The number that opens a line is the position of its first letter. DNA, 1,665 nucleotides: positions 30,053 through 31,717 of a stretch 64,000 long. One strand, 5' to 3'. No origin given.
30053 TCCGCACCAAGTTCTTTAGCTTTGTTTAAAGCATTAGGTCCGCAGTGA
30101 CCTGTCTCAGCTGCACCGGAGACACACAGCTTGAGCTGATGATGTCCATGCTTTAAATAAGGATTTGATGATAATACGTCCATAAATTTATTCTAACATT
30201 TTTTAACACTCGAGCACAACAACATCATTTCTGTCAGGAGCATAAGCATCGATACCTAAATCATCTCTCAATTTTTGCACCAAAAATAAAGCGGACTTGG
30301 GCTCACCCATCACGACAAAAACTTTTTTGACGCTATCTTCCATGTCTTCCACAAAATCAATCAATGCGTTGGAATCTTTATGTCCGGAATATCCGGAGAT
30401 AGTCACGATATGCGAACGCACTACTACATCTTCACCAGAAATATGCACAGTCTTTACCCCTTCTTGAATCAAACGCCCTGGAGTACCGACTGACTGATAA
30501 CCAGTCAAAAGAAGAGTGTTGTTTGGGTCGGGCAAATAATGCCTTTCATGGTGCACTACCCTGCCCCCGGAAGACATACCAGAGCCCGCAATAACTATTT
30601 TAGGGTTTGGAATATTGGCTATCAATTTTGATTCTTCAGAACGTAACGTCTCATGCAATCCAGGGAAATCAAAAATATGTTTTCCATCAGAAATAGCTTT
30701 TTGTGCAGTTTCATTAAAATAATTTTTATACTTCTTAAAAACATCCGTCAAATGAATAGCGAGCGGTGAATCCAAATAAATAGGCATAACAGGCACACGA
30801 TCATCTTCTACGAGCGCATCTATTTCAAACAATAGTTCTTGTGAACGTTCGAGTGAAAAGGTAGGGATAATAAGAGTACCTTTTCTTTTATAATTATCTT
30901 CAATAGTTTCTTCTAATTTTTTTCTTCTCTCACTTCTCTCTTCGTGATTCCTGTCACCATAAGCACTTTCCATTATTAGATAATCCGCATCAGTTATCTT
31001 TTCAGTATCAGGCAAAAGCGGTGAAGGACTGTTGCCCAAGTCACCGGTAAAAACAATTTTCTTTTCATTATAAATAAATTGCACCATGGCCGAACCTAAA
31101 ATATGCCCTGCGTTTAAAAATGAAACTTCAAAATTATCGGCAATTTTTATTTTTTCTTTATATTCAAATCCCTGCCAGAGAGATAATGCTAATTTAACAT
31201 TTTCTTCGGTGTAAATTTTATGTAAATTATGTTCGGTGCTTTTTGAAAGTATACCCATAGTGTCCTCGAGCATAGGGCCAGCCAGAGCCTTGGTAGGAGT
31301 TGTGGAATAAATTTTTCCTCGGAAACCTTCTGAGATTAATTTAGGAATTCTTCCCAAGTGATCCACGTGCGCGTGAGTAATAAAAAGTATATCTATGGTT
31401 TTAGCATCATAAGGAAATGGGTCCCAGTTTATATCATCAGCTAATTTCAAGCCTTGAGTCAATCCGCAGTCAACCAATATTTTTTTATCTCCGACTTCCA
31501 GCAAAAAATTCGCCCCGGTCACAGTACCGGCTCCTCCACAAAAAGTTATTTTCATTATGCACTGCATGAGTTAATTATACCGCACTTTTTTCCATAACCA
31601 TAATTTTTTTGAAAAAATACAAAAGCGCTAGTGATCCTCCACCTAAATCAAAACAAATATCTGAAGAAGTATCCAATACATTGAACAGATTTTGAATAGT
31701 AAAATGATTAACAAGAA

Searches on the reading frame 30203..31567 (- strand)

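Call 97: search_protein_families(library=pfam, proteins=[window:30203-31567:-], max_evalue=0.0001)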
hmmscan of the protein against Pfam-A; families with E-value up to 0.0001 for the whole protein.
window:30203-31567:- (454 aa): 5 families
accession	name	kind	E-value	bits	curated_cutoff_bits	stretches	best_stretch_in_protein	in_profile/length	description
PF10996.14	Beta-Casp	-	4.8e-34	117.9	27.7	1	243-366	2-119/120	Beta-Casp domain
PF00753.33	Lactamase_B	-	2.7e-12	47.5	22.7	1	21-88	9-74/196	Metallo-beta-lactamase superfamily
PF16661.11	Lactamase_B_6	-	2.9e-12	46.8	27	1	22-176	1-161/193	Metallo-beta-lactamase superfamily domain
PF07521.17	RMMBL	-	3.6e-11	43.3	21.6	1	381-444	2-63/63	Zn-dependent metallo-hydrolase RNA specificity domain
PF12706.13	Lactamase_B_2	-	7.4e-09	35.9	27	1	29-206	2-170/200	Beta-lactamase superfamily domain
